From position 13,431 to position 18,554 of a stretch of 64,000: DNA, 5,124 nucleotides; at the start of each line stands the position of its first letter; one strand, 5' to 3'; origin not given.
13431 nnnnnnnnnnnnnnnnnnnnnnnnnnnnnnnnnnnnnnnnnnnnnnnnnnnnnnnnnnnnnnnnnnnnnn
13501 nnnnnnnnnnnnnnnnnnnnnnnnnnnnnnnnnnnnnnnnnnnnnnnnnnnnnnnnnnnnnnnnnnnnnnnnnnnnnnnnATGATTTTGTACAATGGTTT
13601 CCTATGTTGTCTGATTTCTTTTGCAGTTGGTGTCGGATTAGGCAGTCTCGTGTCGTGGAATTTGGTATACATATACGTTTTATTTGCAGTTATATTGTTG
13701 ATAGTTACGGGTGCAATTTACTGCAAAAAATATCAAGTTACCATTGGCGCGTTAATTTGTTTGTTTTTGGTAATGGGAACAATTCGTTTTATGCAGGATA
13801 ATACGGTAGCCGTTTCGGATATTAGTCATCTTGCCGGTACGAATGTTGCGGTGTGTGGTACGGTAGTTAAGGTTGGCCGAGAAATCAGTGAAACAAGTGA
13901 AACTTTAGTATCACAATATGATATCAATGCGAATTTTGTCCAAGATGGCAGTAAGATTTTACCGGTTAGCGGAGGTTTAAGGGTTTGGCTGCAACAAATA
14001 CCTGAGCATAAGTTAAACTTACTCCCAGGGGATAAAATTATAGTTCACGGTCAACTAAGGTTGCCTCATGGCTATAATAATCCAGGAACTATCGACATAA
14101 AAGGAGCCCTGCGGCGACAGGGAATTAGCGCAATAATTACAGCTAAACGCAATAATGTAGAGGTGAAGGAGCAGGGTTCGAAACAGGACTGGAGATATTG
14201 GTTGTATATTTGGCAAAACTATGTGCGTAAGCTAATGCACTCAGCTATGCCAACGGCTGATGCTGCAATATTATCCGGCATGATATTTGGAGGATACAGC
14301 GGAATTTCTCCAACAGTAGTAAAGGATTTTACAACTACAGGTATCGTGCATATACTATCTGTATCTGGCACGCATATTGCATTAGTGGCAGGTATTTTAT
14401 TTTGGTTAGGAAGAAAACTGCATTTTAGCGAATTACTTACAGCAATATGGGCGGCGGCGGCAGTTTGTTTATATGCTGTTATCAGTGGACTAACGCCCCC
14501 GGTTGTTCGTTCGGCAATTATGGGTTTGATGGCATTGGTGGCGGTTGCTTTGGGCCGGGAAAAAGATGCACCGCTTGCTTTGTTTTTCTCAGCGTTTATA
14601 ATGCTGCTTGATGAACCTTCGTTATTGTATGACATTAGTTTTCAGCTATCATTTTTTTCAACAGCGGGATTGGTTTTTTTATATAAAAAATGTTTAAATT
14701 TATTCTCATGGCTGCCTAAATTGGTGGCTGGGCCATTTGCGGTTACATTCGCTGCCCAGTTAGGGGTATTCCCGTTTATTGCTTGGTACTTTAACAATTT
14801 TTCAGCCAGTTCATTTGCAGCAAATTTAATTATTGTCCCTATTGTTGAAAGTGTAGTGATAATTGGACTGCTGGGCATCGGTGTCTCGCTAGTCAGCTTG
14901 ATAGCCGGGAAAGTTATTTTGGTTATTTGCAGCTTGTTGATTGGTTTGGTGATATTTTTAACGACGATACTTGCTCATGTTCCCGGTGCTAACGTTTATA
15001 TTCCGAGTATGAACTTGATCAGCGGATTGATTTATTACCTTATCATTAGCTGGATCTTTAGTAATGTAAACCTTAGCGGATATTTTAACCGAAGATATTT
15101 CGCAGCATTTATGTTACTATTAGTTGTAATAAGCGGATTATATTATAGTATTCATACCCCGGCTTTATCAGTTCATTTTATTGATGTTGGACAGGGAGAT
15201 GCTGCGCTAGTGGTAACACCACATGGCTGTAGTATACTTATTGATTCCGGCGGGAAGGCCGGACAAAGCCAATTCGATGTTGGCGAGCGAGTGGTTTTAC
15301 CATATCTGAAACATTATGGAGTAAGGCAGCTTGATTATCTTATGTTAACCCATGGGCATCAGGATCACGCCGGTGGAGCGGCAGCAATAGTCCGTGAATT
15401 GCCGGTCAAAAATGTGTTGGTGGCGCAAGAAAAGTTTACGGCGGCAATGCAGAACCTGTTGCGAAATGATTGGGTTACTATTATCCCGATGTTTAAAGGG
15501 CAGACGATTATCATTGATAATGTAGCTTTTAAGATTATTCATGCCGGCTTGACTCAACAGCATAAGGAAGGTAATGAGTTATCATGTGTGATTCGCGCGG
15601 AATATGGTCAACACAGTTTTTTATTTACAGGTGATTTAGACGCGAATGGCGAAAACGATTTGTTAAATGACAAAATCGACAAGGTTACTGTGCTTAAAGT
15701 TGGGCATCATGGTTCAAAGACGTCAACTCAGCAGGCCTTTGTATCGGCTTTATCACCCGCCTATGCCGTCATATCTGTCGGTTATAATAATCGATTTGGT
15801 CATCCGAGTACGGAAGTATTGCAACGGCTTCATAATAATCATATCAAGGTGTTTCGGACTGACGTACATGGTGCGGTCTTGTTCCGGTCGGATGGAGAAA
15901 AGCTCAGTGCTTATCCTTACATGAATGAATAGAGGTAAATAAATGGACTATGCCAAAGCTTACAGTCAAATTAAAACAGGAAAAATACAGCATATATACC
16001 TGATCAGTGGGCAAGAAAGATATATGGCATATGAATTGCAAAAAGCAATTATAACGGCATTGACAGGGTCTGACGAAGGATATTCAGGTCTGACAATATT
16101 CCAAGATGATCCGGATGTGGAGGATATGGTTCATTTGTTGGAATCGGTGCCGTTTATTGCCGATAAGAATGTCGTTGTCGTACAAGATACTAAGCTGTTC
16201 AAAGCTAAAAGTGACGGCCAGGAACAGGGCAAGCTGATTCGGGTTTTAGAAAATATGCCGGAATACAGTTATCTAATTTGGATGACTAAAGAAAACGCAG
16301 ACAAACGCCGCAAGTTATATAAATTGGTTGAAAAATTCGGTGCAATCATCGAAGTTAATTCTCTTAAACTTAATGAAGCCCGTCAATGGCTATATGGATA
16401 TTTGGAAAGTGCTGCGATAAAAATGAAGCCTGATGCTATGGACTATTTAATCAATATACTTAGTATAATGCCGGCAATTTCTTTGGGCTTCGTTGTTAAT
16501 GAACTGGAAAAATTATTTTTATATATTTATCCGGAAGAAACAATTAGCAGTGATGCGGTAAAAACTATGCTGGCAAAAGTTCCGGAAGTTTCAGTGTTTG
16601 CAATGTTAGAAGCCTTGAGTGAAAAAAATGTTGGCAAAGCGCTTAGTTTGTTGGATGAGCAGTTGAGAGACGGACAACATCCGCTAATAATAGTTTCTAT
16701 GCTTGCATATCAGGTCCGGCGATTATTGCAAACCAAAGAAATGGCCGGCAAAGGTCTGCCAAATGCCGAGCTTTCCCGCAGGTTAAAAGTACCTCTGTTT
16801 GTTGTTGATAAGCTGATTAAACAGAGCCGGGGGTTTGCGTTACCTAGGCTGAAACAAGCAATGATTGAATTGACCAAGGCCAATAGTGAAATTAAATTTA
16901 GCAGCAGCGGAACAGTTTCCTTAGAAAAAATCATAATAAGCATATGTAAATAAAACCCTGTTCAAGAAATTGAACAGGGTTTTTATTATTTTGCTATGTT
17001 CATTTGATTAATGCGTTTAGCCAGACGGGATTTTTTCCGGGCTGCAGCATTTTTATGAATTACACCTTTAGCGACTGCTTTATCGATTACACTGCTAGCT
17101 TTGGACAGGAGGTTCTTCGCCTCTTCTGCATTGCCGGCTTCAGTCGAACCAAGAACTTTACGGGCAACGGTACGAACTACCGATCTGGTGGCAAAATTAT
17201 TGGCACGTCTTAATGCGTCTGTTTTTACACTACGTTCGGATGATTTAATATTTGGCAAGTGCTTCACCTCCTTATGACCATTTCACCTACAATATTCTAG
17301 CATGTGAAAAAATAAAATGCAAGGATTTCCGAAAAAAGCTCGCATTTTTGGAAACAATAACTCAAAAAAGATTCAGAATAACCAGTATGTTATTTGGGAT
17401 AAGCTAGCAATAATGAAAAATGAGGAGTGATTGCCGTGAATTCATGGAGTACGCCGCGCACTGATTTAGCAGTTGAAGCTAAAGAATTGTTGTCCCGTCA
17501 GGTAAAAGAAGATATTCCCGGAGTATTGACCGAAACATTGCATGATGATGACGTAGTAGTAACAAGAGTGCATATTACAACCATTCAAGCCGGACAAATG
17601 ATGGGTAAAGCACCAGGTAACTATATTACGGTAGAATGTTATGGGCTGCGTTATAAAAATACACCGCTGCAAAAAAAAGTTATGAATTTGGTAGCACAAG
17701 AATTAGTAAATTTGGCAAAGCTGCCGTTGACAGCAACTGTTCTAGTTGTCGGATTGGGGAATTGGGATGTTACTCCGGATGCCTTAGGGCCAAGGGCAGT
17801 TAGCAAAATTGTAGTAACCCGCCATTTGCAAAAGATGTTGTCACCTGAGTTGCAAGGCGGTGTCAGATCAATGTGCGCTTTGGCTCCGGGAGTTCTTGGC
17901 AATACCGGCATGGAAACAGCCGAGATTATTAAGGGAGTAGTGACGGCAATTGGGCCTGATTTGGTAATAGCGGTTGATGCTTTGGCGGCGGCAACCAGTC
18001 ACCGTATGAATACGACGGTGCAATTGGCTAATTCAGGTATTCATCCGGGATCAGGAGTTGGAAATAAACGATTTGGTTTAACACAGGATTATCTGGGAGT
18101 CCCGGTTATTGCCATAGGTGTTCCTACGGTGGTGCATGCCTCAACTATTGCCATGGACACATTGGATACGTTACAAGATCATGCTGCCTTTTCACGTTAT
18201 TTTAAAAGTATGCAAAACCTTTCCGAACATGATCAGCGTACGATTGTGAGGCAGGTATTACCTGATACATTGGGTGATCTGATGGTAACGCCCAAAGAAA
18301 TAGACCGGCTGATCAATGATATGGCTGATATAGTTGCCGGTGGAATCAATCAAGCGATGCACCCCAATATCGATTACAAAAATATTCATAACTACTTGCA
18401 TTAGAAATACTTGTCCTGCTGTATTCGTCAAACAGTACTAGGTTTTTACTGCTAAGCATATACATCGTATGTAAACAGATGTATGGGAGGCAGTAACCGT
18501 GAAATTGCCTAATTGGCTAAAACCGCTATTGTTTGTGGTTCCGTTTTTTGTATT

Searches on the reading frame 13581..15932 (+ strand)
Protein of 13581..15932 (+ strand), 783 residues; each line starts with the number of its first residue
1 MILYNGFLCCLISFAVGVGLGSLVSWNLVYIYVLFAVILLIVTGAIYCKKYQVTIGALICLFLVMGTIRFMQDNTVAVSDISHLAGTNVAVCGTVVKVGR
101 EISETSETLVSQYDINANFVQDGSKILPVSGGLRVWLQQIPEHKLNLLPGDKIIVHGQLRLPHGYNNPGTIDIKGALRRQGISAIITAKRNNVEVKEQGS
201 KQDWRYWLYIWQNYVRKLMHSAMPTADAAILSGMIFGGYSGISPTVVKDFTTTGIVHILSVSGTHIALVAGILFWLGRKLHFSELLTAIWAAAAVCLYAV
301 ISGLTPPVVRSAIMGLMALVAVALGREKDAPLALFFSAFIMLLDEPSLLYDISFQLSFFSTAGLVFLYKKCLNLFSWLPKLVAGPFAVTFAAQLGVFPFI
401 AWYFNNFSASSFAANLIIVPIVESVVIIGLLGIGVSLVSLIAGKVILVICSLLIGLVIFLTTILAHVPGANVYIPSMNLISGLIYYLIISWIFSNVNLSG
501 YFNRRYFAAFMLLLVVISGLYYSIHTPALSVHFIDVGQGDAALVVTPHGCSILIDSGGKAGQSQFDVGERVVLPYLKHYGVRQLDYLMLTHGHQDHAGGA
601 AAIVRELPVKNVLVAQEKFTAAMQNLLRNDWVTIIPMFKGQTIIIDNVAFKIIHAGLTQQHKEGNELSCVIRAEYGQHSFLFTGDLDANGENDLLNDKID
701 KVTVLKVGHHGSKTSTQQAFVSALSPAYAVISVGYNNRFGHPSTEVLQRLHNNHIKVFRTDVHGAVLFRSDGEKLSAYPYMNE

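Call 36: search_protein_families(library=pfam, proteins=[window:13581-15932:+], max_evalue=0.00001)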
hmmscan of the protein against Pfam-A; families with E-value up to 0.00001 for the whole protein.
window:13581-15932:+ (783 aa): 4 families
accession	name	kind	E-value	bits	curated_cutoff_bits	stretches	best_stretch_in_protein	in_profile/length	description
PF03772.21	Competence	-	2.8e-54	184.7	23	1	234-493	1-264/270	Competence protein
PF00753.33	Lactamase_B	-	6.4e-22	78.9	22.7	1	535-734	2-195/196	Metallo-beta-lactamase superfamily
PF13567.11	DUF4131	-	2.4e-21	76.5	31.6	1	29-191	5-162/165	Domain of unknown function (DUF4131)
PF12706.13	Lactamase_B_2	-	5.8e-06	26.5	27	1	573-690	20-147/200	Beta-lactamase superfamily domain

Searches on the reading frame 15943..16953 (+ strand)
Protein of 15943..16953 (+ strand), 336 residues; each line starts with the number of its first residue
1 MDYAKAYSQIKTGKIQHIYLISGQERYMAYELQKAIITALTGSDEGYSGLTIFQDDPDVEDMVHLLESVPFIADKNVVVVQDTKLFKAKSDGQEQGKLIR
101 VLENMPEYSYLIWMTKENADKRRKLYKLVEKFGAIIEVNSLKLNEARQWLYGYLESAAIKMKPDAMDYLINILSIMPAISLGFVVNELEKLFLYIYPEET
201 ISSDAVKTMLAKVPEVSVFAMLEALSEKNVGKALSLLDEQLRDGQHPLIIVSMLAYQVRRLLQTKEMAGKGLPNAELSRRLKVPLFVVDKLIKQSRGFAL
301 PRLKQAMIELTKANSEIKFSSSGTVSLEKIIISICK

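Call 36: search_protein_families(library=pfam, proteins=[window:15943-16953:+], max_evalue=0.00001)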
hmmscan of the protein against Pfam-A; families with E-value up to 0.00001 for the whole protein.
window:15943-16953:+ (336 aa): 2 families
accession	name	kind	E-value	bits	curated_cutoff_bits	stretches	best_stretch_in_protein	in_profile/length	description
PF21694.2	DNA_pol3_delta_C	-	2.7e-23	82.7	27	1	217-322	3-108/121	DNA polymerase III delta subunit, C-terminal domain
PF06144.19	DNA_pol3_delta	-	8.4e-14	52.1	21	1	19-137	1-122/124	DNA polymerase III, delta subunit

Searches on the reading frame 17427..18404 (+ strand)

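Call 37: search_protein_families(library=pfam, proteins=[window:17427-18404:+], max_evalue=0.00001)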
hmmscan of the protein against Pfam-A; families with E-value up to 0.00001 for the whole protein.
window:17427-18404:+ (325 aa): 1 family
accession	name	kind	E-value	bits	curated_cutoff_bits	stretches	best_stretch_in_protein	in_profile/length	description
PF03418.19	Peptidase_A25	-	6e-94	315.3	27.8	2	15-252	1-245/353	Germination protease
